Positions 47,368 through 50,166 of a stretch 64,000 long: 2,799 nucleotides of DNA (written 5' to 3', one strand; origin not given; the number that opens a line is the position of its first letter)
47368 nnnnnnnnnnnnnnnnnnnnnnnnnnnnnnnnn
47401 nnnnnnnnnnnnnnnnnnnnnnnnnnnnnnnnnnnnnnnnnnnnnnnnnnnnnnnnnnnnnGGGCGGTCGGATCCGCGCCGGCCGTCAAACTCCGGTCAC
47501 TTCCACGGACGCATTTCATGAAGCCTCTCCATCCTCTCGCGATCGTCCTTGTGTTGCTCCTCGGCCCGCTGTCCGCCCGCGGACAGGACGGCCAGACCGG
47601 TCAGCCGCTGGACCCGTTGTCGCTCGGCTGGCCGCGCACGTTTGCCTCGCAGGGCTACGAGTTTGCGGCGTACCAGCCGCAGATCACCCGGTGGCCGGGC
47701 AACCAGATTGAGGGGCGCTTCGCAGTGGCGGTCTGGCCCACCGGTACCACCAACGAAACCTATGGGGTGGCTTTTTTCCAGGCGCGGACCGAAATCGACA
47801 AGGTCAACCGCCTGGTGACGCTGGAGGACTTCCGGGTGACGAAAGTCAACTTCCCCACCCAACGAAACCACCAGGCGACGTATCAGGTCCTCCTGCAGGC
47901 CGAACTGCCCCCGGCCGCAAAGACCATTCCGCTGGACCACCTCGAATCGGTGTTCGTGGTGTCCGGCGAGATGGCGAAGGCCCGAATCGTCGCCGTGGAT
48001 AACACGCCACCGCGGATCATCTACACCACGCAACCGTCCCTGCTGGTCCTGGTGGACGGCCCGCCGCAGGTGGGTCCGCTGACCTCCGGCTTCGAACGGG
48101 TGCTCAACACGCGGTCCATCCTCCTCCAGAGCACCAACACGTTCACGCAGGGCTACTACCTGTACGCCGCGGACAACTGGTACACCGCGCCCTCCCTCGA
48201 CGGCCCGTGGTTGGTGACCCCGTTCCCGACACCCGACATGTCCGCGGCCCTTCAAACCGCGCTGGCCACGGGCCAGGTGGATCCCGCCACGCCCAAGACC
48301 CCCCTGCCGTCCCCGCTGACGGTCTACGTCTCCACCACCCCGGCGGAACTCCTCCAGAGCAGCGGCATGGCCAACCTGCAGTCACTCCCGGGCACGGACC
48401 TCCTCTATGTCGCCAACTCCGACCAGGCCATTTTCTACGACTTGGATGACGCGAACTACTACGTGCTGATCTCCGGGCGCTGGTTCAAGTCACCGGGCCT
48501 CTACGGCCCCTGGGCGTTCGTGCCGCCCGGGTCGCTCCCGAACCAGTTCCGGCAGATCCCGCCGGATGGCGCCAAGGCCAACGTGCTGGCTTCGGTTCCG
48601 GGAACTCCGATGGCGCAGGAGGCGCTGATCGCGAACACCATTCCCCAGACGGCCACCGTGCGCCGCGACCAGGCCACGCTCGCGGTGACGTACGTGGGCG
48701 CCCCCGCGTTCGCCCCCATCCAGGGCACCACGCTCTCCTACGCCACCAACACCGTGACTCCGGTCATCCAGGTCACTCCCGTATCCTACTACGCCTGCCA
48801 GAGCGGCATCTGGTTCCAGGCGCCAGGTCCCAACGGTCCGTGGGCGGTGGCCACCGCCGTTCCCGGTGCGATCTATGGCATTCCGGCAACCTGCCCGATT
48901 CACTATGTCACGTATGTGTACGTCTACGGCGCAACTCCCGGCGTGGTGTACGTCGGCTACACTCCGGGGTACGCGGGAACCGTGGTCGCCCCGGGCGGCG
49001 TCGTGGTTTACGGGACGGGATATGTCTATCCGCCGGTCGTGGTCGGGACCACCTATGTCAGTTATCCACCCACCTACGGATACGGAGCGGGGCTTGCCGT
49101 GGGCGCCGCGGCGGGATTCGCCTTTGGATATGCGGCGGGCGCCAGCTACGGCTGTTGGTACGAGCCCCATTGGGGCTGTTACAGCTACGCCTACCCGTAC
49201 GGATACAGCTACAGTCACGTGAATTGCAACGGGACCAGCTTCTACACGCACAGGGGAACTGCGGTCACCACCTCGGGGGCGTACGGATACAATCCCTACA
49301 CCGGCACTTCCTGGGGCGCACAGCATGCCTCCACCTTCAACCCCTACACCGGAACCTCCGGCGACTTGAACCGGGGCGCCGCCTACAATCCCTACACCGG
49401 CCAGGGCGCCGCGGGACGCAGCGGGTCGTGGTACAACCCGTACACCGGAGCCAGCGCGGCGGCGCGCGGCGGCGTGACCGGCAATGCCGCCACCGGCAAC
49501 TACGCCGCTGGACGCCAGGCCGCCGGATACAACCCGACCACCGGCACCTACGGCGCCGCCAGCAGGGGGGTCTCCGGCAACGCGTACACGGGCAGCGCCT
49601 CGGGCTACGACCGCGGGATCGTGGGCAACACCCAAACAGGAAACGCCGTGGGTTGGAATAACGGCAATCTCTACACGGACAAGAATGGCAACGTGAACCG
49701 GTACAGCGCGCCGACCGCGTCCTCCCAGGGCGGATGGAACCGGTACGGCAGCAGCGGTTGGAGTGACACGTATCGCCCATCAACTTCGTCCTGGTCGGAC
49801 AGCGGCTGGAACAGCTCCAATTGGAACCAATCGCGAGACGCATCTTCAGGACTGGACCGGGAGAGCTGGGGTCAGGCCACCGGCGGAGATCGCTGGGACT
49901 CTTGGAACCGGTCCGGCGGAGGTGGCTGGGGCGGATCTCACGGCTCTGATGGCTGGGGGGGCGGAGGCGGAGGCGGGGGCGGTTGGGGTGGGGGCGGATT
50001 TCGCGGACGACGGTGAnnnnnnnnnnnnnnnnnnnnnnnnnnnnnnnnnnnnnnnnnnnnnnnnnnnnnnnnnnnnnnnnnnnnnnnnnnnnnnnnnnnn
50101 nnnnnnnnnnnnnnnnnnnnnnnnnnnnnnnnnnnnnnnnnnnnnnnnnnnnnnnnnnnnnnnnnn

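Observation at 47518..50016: Secreted protein with a novel-looking [YF]NPYTG repeat array and a terminal poly-Gly/Trp tail.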

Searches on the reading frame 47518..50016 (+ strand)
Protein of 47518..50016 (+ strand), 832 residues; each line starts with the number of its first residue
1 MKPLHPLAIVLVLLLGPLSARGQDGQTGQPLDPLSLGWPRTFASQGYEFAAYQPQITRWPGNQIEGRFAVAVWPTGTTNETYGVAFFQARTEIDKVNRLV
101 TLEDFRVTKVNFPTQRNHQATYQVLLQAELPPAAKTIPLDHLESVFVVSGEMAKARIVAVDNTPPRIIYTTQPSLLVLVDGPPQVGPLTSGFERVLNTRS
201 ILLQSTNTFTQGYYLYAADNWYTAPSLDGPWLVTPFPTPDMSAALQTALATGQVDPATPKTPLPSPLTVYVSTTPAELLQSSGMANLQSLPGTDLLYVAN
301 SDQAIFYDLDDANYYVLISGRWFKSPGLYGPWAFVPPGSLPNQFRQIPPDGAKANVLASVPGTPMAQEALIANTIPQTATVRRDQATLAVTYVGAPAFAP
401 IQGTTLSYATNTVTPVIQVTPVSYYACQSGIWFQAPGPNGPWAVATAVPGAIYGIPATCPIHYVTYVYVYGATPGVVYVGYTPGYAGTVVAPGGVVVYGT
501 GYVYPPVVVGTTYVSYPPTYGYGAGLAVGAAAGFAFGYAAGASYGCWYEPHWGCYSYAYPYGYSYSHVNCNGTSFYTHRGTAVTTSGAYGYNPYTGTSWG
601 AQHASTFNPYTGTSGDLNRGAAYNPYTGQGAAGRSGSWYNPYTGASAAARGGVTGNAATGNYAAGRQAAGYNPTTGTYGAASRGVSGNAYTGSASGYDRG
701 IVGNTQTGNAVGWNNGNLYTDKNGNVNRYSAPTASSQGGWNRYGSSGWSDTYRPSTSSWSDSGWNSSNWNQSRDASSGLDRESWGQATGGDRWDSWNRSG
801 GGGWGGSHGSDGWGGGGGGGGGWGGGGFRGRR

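Call 3: search_protein_families(library=pfam, proteins=[window:47518-50016:+], max_evalue=0.1)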
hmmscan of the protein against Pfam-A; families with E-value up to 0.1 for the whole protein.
window:47518-50016:+ (832 aa): 0 families

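Call 4: search_protein_families(library=ncbifam, proteins=[window:47518-50016:+], max_evalue=0.1)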
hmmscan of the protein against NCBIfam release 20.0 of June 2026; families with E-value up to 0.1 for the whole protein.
window:47518-50016:+ (832 aa): 0 families

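Call 5: find_homologous_proteins(query=window:47518-50016:+, max_evalue=0.001)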
Query window:47518-50016:+ (832 aa): 5965 proteins with E <= 0.001 among 8000 candidates; the best 120 are listed.
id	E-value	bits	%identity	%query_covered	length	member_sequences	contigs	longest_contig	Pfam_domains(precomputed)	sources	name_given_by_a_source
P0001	0.0e+0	1632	89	94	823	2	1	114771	-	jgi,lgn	-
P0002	0.0e+0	1455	81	92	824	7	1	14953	-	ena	-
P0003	0.0e+0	1451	79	95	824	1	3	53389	-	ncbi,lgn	ncbi:MAG: carbohydrate-binding family V/XII [Verrucomicrobiota bacterium]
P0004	0.0e+0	1305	70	95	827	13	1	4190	-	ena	-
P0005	0.0e+0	1275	70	95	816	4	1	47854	-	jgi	jgi:hypothetical protein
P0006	0.0e+0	1274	71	94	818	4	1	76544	-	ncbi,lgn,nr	ncbi:MAG: carbohydrate-binding family V/XII [Verrucomicrobia bacterium]|nr:carbohydrate-binding fami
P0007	0.0e+0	1264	69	94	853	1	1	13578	-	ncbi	-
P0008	0.0e+0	1245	68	94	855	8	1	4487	-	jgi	jgi:hypothetical protein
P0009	0.0e+0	1235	68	93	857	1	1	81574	-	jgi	jgi:hypothetical protein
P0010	0.0e+0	1233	68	93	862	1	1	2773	-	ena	-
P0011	0.0e+0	1224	67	93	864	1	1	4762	-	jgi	jgi:hypothetical protein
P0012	0.0e+0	1213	66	93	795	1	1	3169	-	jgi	jgi:hypothetical protein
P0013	0.0e+0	1209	71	87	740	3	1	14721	-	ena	-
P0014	0.0e+0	1195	65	93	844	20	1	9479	-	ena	-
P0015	0.0e+0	1176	64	93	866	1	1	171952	-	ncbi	-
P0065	2.4e-292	990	57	97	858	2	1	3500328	-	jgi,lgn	jgi:hypothetical protein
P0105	1.3e-267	908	54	94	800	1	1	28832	-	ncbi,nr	ncbi:MAG TPA: carbohydrate-binding family V/XII [Pseudomonadales bacterium]|nr:carbohydrate-binding 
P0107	3.2e-266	904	57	90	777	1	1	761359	-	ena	-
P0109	7.1e-265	899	54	95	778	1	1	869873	-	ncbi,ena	-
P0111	1.5e-261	888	55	91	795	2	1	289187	-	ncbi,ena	-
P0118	7.8e-254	863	54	92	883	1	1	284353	-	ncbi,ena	-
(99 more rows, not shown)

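Call 13: find_encoding_contigs(protein=P0065, flank=8000, max_places=2)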
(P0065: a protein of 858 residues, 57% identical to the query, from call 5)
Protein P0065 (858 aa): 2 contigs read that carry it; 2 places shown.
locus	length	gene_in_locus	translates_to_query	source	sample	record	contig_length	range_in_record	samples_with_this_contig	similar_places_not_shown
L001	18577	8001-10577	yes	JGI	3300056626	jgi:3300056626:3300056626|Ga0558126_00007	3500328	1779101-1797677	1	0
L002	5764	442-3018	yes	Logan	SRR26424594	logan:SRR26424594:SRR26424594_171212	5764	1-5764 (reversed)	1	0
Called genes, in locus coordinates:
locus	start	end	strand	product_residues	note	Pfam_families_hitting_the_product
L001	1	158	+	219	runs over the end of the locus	-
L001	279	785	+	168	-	-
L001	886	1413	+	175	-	-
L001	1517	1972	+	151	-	-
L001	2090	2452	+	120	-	-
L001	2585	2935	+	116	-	-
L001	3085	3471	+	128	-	-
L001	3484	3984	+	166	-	-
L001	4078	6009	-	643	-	PF08447:PAS_3, PF08448:PAS_4 (faint), PF08447:PAS_3, PF00158:Sigma54_activat, PF14532:Sigma54_activ_2, PF07728:AAA_5 (weak), PF25601:AAA_lid_14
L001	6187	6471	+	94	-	-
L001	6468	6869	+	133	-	-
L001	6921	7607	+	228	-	-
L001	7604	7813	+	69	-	-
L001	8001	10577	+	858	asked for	-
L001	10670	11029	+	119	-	PF11964:SpoIIAA-like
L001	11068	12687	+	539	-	PF04966:OprB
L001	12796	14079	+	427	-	PF03349:Toluene_X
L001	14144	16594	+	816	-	PF00884:Sulfatase, PF16347:SGSH_C (faint)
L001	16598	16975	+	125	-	-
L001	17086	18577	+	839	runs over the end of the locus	PF00884:Sulfatase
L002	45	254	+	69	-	-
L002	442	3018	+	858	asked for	-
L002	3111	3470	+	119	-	PF11964:SpoIIAA-like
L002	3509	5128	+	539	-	PF04966:OprB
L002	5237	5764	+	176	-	?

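Call 14: find_encoding_contigs(protein=P0105, flank=8000, max_places=2)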
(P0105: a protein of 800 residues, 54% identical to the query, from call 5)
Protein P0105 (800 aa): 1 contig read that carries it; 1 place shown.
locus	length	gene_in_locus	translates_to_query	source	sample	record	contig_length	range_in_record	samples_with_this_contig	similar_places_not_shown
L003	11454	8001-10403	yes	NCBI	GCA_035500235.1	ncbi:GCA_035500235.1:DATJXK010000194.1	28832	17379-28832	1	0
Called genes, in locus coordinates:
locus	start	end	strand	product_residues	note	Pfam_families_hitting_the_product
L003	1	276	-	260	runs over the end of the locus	PF00005:ABC_tran, PF13304:AAA_21 (faint)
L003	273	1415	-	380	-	PF13466:STAS_2 (faint), PF02405:MlaE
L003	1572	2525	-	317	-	PF11453:DUF2950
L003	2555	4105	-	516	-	PF11737:DUF3300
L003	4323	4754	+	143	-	-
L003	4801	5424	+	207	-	PF11604:CusF_Ec (faint)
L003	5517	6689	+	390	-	PF01734:Patatin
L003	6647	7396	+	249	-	PF07885:Ion_trans_2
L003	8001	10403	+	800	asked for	-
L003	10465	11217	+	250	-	PF14023:Bestrophin-like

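Call 15: find_encoding_contigs(protein=P0109, flank=8000, max_places=2)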
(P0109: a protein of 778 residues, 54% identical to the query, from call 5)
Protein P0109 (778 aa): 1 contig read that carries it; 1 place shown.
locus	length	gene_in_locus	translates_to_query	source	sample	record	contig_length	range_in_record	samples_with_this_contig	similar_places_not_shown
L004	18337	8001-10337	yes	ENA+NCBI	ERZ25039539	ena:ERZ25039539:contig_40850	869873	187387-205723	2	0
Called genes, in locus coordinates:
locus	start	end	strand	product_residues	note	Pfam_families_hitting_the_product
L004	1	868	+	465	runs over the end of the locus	PF25989:YknX_C (weak)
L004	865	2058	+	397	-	-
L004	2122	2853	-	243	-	-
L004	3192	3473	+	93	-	-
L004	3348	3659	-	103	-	PF09720:Unstab_antitox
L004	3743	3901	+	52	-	-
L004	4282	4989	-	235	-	-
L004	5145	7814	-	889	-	PF00034:Cytochrom_C (faint)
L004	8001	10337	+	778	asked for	-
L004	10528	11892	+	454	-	-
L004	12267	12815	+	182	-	PF03729:DUF308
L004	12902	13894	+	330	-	-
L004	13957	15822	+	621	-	PF00664:ABC_membrane, PF02463:SMC_N (weak), PF00005:ABC_tran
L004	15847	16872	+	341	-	PF13090:PP_kinase_C (faint), PF17941:PP_kinase_C_1 (faint), PF13091:PLDc_2, PF00614:PLDc (faint), PF13091:PLDc_2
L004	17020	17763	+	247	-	PF07885:Ion_trans_2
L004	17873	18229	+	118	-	PF11964:SpoIIAA-like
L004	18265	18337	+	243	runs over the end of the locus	PF14067:LssY_C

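Call 22: search_solved_structures(query=A2, max_evalue=1, show_alignments=2)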
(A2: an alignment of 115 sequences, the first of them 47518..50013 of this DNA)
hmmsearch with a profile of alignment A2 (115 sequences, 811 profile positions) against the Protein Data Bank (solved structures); distinct sequences matched with E-value up to 1: 0.

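Call 28: find_related_loci(query=A1, collection=genome_contigs, flank=8000)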
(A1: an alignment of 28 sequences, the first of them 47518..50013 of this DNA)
Query A1 (832 aa) in genome_contigs; peptide patterns used: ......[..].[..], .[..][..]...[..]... (x = any residue, [..] = any of these).
403 stretches matched a pattern; 380 encode a relative of the query (tblastn E <= 1e-3); the best 80 are kept; 80 distinct loci.
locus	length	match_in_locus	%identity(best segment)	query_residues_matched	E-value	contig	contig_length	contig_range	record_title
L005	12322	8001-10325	80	20-797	0e+0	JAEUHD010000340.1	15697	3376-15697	MAG: Verrucomicrobiales bacterium isolate new MAG-8 k141_2873226, whole genome shotgun sequence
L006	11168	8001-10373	79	7-797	0e+0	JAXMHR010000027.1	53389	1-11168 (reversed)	MAG: Verrucomicrobiota bacterium isolate STL-VER9 C2.24.fa-27, whole genome shotgun sequence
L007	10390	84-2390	71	23-794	0e+0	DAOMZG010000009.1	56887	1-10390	MAG TPA_asm: Verrucomicrobiota bacterium isolate AMR_MDS_5606 NODE_38_length_56887_cov_8.875774, whole genome shotgun se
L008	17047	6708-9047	71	8-792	0e+0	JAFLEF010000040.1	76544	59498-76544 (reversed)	MAG: Verrucomicrobia bacterium isolate UWPOB_VERRUCO2 gnl_X_LHIKMICD_40, whole genome shotgun sequence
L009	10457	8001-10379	70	1-794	0e+0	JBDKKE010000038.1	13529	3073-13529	MAG: Verrucomicrobiota bacterium isolate gunnisonriver_2019_sw_WHONDRS-S19S_0062_B_bin.27 scaffold_1741789, whole genome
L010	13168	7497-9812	65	21-796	0e+0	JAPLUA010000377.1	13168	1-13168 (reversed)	MAG: Verrucomicrobia bacterium isolate LacPavin_0818_WC55_MAG_63_9 LacPavin_0818_WC55_scaffold_569211, whole genome shot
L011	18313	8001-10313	64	21-794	0e+0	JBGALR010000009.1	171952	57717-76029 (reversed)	MAG: Limisphaerales bacterium isolate MAG_AAO_H125.53 AAOH125-53_opera_contig_391, whole genome shotgun sequence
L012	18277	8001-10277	63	7-817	0e+0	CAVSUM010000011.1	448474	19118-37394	MAG: uncultured Gammaproteobacteria bacterium isolate MFD04716.bin.1.297 genome assembly, contig: contig_22397, whole ge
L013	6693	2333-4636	61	7-817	0e+0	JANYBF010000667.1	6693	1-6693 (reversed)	MAG: Verrucomicrobia bacterium isolate GL140_5_metabat_486 GL140_5_k141_2930299, whole genome shotgun sequence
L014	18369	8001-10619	60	1-820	0e+0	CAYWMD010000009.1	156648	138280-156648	MAG TPA_asm: uncultured Bifidobacteriaceae bacterium isolate SRP292972_co2_226 genome assembly, contig: NODE_74_length_1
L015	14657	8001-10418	60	20-799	0e+0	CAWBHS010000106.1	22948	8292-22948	MAG: uncultured Verrucomicrobiae bacterium isolate MFD05684.bin.2.284 genome assembly, contig: contig_83435, whole genom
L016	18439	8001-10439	56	4-794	0e+0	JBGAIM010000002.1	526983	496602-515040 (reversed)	MAG: Limisphaerales bacterium isolate MAG_AAO_H125.05 AAOH125-5_opera_contig_49, whole genome shotgun sequence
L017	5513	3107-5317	59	1-730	0e+0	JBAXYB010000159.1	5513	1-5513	MAG: Verrucomicrobiota bacterium isolate ELA754 MAG754_159, whole genome shotgun sequence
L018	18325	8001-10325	68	21-798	0e+0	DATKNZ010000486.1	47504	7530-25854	MAG TPA_asm: Candidatus Acidoferrum sp. isolate SMAG_U14751 k141_2245188, whole genome shotgun sequence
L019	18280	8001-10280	59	8-729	0e+0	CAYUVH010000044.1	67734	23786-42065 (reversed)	MAG TPA_asm: uncultured Verrucomicrobiota bacterium isolate binchicken_co200_328 genome assembly, contig: k141_1439240,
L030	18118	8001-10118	49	31-748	0e+0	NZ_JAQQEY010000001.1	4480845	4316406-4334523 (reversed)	Paraburkholderia sediminicola strain RL17-342-BIF-A 1, whole genome shotgun sequence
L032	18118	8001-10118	49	31-748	0e+0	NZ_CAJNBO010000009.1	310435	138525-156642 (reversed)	Paraburkholderia nemoris strain LMG 31836 isolate LMG 31836, whole genome shotgun sequence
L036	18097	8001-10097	48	38-748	0e+0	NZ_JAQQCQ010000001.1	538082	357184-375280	Paraburkholderia caffeinilytica strain RL17-332-BIF-A 1, whole genome shotgun sequence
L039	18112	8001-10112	48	33-748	0e+0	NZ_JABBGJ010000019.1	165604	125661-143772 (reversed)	Paraburkholderia polaris strain RP-4-7 contig19, whole genome shotgun sequence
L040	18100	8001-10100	49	38-748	0e+0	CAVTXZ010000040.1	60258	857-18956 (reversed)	MAG: uncultured beta proteobacterium isolate MFD06714.bin.3.256 genome assembly, contig: contig_91478, whole genome shot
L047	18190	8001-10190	46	35-794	1e-178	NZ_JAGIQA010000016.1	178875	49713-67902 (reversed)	Cupriavidus consociatus strain LEh25 NODE_16_length_178875_cov_75.525895, whole genome shotgun sequence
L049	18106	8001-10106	49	36-749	6e-177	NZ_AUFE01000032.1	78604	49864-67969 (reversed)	Cupriavidus sp. amp6 K309DRAFT_scaffold00032.32_C, whole genome shotgun sequence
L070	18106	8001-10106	48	36-749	8e-175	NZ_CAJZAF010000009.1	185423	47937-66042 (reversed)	Cupriavidus pinatubonensis strain LMG 23994 isolate 1245, whole genome shotgun sequence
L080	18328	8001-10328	43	38-773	2e-169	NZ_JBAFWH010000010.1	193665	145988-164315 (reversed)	Xanthobacter sp. V8C-5 Contig010, whole genome shotgun sequence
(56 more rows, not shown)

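Call 29: search_protein_representatives(alignment_id=A1)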
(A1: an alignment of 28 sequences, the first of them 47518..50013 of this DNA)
Query: 28 sequences, 817 profile positions. Proteins with E-value up to 0.001 (for the whole library): 5439; up to 1e-10: 3806; up to 1e-30: 1856. The best 150 are listed.
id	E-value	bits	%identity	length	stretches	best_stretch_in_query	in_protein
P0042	0.0e+00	1350.9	-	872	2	11-702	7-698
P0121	2.8e-276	935.2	-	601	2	243-701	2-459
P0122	2.0e-262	889.3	-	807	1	12-811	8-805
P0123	8.8e-235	797.9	-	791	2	27-664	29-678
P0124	8.5e-234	794.6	-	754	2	14-650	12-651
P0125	7.5e-229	778.3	-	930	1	32-814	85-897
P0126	1.5e-223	760.8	-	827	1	26-815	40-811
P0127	4.9e-223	759.0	-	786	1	39-798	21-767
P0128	6.3e-223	758.7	-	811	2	26-633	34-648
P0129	5.1e-213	725.9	-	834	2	22-596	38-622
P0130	1.8e-208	710.9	-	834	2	22-658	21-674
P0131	1.4e-207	707.9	-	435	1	21-433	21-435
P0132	1.5e-201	687.9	-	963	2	28-583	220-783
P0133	6.8e-200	682.5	-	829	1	22-786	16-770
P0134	1.6e-198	677.9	-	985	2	15-621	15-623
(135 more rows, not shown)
